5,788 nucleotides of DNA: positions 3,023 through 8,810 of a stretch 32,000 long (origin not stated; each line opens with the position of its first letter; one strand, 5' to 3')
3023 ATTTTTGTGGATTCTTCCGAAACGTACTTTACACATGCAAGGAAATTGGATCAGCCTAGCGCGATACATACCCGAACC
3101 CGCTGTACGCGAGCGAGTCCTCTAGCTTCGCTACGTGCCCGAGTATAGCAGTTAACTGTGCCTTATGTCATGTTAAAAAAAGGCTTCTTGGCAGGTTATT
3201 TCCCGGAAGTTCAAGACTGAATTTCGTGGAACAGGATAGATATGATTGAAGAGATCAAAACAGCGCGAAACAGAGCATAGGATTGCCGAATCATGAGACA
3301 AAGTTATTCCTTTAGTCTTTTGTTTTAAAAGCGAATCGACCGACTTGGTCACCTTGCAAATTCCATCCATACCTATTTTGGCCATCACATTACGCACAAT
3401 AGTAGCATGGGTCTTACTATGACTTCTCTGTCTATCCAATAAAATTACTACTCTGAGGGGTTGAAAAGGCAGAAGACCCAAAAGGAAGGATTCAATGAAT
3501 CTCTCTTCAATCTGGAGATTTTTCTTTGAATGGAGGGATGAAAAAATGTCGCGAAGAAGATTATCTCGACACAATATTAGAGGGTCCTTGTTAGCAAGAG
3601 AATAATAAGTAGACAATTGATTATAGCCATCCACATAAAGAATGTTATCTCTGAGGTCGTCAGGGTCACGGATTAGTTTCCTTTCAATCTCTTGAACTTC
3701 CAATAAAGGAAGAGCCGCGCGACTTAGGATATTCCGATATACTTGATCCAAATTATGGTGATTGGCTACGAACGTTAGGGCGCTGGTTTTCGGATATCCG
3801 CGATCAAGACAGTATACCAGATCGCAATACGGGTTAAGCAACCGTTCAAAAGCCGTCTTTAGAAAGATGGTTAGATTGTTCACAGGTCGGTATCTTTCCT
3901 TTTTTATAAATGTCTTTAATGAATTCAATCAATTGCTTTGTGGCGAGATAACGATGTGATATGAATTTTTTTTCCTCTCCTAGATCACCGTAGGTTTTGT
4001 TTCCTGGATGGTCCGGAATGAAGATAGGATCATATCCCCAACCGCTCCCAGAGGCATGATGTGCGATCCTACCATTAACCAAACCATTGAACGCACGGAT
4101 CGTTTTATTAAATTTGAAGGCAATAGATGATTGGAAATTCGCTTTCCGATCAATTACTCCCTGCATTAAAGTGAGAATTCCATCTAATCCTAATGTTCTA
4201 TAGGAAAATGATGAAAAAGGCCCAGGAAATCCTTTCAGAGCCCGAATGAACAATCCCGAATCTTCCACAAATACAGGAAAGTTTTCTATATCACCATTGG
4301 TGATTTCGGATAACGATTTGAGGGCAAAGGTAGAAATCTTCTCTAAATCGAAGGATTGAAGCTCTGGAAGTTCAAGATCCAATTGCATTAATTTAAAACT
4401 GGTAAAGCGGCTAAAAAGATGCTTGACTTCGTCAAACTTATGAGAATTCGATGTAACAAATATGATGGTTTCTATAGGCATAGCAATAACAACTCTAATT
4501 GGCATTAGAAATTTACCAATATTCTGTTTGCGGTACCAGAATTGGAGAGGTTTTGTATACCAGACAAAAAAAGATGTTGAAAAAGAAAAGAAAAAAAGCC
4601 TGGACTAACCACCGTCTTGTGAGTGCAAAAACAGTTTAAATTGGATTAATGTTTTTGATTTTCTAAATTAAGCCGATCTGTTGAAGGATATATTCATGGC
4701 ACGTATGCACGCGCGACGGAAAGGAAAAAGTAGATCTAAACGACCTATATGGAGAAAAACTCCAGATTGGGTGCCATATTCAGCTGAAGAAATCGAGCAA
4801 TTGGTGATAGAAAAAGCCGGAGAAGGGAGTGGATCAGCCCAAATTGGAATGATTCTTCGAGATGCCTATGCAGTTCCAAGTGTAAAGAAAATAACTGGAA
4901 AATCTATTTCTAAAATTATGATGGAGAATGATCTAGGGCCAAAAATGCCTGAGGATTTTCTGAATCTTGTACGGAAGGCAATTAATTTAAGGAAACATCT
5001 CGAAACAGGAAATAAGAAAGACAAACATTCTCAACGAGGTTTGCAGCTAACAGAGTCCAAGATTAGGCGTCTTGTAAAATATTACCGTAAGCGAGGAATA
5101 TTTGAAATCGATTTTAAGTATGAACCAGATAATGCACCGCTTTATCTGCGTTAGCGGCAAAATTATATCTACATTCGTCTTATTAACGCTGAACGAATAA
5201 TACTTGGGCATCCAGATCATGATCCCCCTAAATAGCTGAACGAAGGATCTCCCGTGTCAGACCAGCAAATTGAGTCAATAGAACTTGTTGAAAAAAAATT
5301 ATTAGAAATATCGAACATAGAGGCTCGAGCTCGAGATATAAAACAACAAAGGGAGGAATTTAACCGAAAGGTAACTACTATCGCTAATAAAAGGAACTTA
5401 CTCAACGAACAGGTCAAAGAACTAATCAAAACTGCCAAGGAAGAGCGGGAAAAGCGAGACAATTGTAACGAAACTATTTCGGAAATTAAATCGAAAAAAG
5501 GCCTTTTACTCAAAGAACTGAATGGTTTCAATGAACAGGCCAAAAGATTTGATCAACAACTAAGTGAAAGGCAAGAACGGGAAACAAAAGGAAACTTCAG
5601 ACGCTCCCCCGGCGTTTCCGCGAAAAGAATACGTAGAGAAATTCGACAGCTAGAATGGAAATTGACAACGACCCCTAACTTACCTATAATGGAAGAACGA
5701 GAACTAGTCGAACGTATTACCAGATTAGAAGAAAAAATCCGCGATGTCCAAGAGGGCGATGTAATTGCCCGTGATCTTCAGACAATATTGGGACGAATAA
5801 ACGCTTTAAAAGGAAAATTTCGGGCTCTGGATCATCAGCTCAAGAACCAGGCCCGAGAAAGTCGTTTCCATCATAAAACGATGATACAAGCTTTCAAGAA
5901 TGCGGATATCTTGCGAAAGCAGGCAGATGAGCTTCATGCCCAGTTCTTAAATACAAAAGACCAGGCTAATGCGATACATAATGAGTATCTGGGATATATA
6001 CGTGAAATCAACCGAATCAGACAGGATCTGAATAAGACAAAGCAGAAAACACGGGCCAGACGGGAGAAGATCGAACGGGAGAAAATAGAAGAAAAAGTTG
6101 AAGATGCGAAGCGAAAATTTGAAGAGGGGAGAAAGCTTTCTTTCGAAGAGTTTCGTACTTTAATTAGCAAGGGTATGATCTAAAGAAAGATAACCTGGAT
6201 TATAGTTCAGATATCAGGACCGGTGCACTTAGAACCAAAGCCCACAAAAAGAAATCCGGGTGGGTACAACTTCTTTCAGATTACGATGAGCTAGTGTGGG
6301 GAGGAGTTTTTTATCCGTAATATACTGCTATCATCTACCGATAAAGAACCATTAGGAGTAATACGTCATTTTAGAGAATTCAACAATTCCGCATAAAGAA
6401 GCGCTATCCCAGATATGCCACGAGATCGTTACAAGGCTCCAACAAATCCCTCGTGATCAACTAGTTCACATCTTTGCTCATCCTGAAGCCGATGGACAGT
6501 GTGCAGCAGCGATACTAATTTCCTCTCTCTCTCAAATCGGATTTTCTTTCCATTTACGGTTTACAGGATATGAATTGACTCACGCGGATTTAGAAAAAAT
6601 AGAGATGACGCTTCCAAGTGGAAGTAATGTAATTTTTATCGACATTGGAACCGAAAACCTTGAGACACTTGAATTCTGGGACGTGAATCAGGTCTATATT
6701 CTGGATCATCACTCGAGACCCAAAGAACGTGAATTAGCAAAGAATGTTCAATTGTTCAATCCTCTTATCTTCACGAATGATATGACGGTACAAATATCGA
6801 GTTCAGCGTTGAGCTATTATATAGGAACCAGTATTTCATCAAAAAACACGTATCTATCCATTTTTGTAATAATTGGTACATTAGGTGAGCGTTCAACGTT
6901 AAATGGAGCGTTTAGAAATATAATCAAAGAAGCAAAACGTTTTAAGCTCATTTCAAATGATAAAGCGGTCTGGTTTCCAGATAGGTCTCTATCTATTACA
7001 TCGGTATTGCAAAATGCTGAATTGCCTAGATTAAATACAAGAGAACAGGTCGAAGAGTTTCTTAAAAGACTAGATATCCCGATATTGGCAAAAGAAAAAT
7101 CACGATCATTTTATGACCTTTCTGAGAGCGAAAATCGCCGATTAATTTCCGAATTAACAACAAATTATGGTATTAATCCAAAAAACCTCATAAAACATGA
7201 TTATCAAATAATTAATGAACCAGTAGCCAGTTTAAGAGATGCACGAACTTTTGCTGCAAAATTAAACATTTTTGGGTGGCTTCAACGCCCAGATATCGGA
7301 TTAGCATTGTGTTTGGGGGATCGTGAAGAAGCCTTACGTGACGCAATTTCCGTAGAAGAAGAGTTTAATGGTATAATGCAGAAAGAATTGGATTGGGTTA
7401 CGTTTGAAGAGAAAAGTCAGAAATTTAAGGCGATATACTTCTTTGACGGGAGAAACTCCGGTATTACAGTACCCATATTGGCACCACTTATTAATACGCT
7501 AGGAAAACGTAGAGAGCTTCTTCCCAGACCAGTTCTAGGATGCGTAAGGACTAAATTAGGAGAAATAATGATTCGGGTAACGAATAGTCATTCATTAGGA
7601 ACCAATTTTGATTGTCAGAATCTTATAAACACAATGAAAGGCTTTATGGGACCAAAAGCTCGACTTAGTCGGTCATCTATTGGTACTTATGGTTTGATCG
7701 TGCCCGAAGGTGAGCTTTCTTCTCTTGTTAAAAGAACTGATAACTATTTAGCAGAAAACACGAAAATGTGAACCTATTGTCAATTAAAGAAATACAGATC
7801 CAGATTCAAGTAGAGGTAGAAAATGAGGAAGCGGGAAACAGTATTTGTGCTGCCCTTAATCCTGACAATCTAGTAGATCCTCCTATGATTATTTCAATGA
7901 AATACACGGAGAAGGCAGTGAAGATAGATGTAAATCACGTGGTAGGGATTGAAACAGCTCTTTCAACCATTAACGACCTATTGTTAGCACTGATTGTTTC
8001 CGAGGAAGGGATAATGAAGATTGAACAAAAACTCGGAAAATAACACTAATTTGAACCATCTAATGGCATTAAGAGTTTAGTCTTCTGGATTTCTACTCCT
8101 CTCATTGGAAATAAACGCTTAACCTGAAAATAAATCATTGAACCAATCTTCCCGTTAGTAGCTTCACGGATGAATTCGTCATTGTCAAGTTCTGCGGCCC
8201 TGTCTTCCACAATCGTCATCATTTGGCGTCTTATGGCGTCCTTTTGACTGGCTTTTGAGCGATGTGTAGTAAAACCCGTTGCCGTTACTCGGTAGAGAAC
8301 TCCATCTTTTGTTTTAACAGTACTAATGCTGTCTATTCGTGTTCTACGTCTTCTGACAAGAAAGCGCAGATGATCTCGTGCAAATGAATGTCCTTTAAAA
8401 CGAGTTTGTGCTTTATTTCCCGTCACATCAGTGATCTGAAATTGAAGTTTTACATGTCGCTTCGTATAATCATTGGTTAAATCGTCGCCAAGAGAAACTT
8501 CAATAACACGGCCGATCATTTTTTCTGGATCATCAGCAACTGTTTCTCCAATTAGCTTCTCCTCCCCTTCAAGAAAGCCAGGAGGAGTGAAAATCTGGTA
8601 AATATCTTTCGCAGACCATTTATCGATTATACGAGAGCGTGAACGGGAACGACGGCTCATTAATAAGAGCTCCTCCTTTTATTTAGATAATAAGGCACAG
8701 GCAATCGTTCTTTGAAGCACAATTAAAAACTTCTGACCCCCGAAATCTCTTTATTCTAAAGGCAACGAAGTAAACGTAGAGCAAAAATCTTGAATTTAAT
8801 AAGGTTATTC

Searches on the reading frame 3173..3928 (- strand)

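Call 7: search_protein_families(library=pfam, proteins=[window:3173-3928:-], max_evalue=0.001)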
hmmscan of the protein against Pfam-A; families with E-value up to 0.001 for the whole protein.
window:3173-3928:- (251 aa): 2 families
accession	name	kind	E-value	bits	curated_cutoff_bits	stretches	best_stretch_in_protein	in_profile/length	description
PF18481.7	DUF5616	-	1.9e-22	80.5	27.6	1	90-228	2-139/140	Domain of unknown function (DUF5616)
PF04256.18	DUF434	-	1.8e-15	56.8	27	1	30-84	2-56/56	Protein of unknown function (DUF434)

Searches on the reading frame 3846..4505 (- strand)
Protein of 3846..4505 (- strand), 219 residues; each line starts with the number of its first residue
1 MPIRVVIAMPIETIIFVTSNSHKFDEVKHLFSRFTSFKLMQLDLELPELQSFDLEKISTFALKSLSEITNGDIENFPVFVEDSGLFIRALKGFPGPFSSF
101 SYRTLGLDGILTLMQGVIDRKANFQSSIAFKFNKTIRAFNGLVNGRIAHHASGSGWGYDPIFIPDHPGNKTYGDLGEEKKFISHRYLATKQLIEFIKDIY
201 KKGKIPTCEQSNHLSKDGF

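Call 7: search_protein_families(library=pfam, proteins=[window:3846-4505:-], max_evalue=0.001)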
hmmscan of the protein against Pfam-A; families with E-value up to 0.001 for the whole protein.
window:3846-4505:- (219 aa): 1 family
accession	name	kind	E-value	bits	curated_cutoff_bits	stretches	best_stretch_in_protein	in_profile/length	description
PF01725.21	Ham1p_like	-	1.5e-35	123.2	22.5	1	14-195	1-186/186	Ham1 family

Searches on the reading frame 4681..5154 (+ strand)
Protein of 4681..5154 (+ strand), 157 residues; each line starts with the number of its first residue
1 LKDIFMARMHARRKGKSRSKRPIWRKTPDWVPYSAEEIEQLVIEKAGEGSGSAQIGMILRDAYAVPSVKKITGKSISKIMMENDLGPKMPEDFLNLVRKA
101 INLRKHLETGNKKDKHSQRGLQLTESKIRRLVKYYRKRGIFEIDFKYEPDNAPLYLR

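Call 7: search_protein_families(library=pfam, proteins=[window:4681-5154:+], max_evalue=0.001)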
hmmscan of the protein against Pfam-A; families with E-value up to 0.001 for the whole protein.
window:4681-5154:+ (157 aa): 2 families
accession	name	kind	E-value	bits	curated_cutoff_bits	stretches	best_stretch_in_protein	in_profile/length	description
PF08069.17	Ribosomal_S13_N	-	1.5e-23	83.1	25.4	1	6-65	1-60/60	Ribosomal S13/S15 N-terminal domain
PF00312.27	Ribosomal_S15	-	3.6e-14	53.1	31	1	82-147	7-73/81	Ribosomal protein S15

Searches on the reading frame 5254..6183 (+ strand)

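Call 7: search_protein_families(library=pfam, proteins=[window:5254-6183:+], max_evalue=0.001)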
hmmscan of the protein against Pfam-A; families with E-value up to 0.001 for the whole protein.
window:5254-6183:+ (309 aa): 2 families
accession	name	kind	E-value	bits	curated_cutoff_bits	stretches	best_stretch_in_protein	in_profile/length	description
PF23435.1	DUF7121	-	3.8e-20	72.9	29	1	9-307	22-305/307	Family of unknown function (DUF7121)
PF10498.14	IFT57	-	0.00033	20.2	40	1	24-137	240-353/360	Intra-flagellar transport protein 57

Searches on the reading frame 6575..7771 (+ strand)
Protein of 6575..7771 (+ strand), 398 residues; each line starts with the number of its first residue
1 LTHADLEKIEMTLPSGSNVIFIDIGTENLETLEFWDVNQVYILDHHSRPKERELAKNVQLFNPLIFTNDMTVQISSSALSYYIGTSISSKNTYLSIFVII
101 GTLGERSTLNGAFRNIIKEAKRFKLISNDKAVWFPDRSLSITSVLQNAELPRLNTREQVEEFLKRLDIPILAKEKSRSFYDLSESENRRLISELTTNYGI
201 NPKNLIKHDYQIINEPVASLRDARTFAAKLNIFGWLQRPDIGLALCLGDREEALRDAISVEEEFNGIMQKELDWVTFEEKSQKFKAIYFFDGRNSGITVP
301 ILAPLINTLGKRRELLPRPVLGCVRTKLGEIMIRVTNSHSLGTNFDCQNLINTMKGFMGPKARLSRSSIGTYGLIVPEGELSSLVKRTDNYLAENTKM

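Call 7: search_protein_families(library=pfam, proteins=[window:6575-7771:+], max_evalue=0.001)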
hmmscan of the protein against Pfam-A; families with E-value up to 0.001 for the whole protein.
window:6575-7771:+ (398 aa): 1 family
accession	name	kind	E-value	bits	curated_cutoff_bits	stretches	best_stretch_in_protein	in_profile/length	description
PF21763.2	DHH_CID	-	0.0004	21.2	27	1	146-196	17-68/84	DHH-CID domain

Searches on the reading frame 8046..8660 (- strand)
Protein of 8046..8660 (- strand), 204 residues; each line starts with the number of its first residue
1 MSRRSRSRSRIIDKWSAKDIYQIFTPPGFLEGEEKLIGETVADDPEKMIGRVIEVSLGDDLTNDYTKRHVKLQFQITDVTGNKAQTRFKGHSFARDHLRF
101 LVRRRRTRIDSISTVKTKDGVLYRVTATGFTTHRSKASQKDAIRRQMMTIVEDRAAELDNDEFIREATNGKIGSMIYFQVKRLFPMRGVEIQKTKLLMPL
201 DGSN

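Call 7: search_protein_families(library=pfam, proteins=[window:8046-8660:-], max_evalue=0.001)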
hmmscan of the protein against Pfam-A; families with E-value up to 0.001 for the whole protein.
window:8046-8660:- (204 aa): 1 family
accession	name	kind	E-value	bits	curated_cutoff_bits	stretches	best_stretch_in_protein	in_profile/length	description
PF01015.23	Ribosomal_S3Ae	-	2.6e-62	210.2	29.3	1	8-197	3-188/191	Ribosomal S3Ae family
